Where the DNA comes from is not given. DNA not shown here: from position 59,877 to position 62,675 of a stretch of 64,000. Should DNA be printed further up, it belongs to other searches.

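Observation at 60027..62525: Stand-alone 832-aa adenosine-deaminase-fold protein fused to a SLOG/LOG-like domain and an unknown N-domain: candidate nucleotide-sensing deaminase effector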

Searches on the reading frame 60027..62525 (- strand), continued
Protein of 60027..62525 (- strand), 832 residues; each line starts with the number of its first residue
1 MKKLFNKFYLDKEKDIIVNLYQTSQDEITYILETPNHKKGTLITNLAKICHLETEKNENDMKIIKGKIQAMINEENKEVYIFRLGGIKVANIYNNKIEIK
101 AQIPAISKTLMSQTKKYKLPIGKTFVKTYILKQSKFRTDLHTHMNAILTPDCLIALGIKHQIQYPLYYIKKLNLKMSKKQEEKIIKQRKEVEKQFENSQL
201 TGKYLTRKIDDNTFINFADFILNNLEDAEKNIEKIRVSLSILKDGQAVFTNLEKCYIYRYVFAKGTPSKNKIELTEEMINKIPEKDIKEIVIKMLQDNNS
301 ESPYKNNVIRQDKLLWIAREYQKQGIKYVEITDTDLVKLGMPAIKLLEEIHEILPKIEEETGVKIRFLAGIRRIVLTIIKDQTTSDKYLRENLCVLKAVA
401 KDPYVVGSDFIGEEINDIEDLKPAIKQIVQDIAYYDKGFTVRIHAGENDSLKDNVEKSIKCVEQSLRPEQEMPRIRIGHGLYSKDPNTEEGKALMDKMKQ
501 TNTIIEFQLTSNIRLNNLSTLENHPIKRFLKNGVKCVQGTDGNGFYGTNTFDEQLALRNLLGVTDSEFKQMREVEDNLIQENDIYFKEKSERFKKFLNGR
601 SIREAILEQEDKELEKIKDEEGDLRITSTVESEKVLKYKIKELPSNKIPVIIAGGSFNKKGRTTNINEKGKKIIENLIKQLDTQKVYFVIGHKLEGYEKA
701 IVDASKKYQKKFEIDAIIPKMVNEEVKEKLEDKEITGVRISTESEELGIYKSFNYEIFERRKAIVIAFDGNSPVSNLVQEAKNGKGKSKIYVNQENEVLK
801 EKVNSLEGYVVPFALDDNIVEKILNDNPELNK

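Call 79: find_encoding_contigs(protein=P0464, flank=7000, max_places=1)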
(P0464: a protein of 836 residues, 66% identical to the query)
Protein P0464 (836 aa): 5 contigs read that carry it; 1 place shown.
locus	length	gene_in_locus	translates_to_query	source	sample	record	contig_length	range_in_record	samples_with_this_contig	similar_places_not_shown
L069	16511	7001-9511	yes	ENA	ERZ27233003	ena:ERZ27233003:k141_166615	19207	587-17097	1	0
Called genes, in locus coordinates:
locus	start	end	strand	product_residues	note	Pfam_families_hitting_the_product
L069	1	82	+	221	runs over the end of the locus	?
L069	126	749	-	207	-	PF01551:Peptidase_M23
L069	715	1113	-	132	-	-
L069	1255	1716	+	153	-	PF00383:dCMP_cyt_deam_1, PF14437:MafB19-deam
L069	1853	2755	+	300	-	PF00294:PfkB, PF08543:Phos_pyr_kin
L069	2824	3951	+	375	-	PF00359:PTS_EIIA_2, PF25554:PTS_EIIB_BC_N, PF02302:PTS_IIB, PF02378:PTS_EIIC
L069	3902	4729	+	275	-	-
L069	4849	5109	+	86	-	PF00381:PTS-HPr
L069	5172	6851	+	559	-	PF05524:PEP-utilisers_N, PF00391:PEP-utilizers, PF02896:PEP-utilizers_C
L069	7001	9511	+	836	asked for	PF00962:A_deaminase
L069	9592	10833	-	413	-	-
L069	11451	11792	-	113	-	-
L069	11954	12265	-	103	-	-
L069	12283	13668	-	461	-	PF01076:Mob_Pre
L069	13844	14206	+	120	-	PF14198:TnpV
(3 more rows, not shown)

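Call 88: search_dna_similar(query=L048:7686-10433:+, collection=plasmids, mode=protein, max_evalue=1e-10, max_rows=20)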
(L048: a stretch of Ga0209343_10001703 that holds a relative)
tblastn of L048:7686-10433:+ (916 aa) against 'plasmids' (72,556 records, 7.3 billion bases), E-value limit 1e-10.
No match.

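Call 89: search_dna_similar(query=P0406, collection=plasmids, mode=protein, max_evalue=1e-10, max_rows=20)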
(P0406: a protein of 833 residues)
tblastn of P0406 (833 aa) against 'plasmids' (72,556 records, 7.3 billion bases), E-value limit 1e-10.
No match.

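Call 91: search_solved_structures(query=P0393, max_evalue=0.001, show_alignments=0)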
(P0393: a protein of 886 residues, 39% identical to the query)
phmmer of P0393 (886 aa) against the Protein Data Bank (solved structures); distinct sequences matched with E-value up to 0.001: 29.
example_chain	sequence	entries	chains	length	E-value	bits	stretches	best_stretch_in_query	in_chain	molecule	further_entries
6n91_A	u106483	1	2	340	1.2e-09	40.1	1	139-477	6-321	Adenosine deaminase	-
2fml_A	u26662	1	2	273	2.3e-08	35.9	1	727-875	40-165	MutT/nudix family protein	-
3t1g_A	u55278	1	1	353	1.3e-07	33.4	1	141-394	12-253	organophosphate hydrolase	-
1fkx_A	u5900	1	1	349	1.6e-07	33.1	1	141-404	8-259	ADENOSINE DEAMINASE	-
2ada_A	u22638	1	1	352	1.8e-07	32.9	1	141-399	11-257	ADENOSINE DEAMINASE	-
1a4l_A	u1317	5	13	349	1.9e-07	32.9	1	141-399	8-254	ADENOSINE DEAMINASE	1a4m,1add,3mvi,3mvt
1fkw_A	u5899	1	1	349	2.8e-07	32.3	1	141-394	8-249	ADENOSINE DEAMINASE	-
3i9x_A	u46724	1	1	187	3.7e-07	31.9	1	741-883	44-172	mutT/nudix family protein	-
6ijm_A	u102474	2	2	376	6.9e-07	31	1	278-460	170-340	Adenosine/AMP deaminase family protein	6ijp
6iv5_A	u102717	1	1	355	7.4e-07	30.9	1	279-460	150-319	Adenosine/AMP deaminase family protein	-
3km8_A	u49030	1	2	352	7.4e-07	30.9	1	141-400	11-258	Adenosine deaminase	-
9vlv_A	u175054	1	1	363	9.9e-07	30.5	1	255-451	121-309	Adenosine deaminase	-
6n9m_A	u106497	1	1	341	1.6e-06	29.8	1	279-475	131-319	Adenosine deaminase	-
1uip_A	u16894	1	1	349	2.3e-06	29.3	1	141-398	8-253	ADENOSINE DEAMINASE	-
6ijn_A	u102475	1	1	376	3.4e-06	28.7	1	278-460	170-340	Adenosine/AMP deaminase family protein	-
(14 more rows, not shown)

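Call 92: search_solved_structures(query=L043:9903-12854:+, max_evalue=0.01, show_alignments=0)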
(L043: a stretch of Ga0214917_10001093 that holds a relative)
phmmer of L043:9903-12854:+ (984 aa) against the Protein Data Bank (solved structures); distinct sequences matched with E-value up to 0.01: 8.
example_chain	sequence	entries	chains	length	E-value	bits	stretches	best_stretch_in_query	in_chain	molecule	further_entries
3n3u_A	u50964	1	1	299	0.0026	19.4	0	530-570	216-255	Adenosine monophosphate-protein transferase ibpA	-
7xux_A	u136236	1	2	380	0.0027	19.4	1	521-567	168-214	Fido domain-containing protein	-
6siu_A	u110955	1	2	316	0.003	19.2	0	530-570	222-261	Protein adenylyltransferase and cysteine protease IbpA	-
4x2e_A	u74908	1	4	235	0.0064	18.1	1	531-585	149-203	Fic family protein putative filamentation induced by cAMP protein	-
4x2c_A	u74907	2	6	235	0.0064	18.1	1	531-585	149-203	Fic family protein putative filamentation induced by cAMP protein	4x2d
4rgl_A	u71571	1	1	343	0.0079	17.8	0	525-564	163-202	Filamentation induced by cAMP protein Fic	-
7cb8_A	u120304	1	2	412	0.008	17.8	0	524-573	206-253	Fic-domain containing protein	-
8wt0_A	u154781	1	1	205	0.0095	17.5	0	497-569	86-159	Cell filamentation protein Fic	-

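Call 101: search_solved_structures(query=A1, max_evalue=1e-18, show_alignments=2)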
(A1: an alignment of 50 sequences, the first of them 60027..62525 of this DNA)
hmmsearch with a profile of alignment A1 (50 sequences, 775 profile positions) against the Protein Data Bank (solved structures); distinct sequences matched with E-value up to 1e-18: 5.
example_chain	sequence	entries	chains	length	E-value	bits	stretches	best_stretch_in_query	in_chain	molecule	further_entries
6n9m_A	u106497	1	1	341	2.2e-21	79.2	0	250-495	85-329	Adenosine deaminase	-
6n91_A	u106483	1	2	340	7.4e-21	77.5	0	255-475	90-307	Adenosine deaminase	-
6ii7_A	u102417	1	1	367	1.4e-19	73.3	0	324-476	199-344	Adenosine deaminase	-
3ewd_A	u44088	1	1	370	9e-19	70.6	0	347-489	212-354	Adenosine deaminase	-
3ewc_A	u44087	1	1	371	9.1e-19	70.6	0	347-489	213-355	Adenosine deaminase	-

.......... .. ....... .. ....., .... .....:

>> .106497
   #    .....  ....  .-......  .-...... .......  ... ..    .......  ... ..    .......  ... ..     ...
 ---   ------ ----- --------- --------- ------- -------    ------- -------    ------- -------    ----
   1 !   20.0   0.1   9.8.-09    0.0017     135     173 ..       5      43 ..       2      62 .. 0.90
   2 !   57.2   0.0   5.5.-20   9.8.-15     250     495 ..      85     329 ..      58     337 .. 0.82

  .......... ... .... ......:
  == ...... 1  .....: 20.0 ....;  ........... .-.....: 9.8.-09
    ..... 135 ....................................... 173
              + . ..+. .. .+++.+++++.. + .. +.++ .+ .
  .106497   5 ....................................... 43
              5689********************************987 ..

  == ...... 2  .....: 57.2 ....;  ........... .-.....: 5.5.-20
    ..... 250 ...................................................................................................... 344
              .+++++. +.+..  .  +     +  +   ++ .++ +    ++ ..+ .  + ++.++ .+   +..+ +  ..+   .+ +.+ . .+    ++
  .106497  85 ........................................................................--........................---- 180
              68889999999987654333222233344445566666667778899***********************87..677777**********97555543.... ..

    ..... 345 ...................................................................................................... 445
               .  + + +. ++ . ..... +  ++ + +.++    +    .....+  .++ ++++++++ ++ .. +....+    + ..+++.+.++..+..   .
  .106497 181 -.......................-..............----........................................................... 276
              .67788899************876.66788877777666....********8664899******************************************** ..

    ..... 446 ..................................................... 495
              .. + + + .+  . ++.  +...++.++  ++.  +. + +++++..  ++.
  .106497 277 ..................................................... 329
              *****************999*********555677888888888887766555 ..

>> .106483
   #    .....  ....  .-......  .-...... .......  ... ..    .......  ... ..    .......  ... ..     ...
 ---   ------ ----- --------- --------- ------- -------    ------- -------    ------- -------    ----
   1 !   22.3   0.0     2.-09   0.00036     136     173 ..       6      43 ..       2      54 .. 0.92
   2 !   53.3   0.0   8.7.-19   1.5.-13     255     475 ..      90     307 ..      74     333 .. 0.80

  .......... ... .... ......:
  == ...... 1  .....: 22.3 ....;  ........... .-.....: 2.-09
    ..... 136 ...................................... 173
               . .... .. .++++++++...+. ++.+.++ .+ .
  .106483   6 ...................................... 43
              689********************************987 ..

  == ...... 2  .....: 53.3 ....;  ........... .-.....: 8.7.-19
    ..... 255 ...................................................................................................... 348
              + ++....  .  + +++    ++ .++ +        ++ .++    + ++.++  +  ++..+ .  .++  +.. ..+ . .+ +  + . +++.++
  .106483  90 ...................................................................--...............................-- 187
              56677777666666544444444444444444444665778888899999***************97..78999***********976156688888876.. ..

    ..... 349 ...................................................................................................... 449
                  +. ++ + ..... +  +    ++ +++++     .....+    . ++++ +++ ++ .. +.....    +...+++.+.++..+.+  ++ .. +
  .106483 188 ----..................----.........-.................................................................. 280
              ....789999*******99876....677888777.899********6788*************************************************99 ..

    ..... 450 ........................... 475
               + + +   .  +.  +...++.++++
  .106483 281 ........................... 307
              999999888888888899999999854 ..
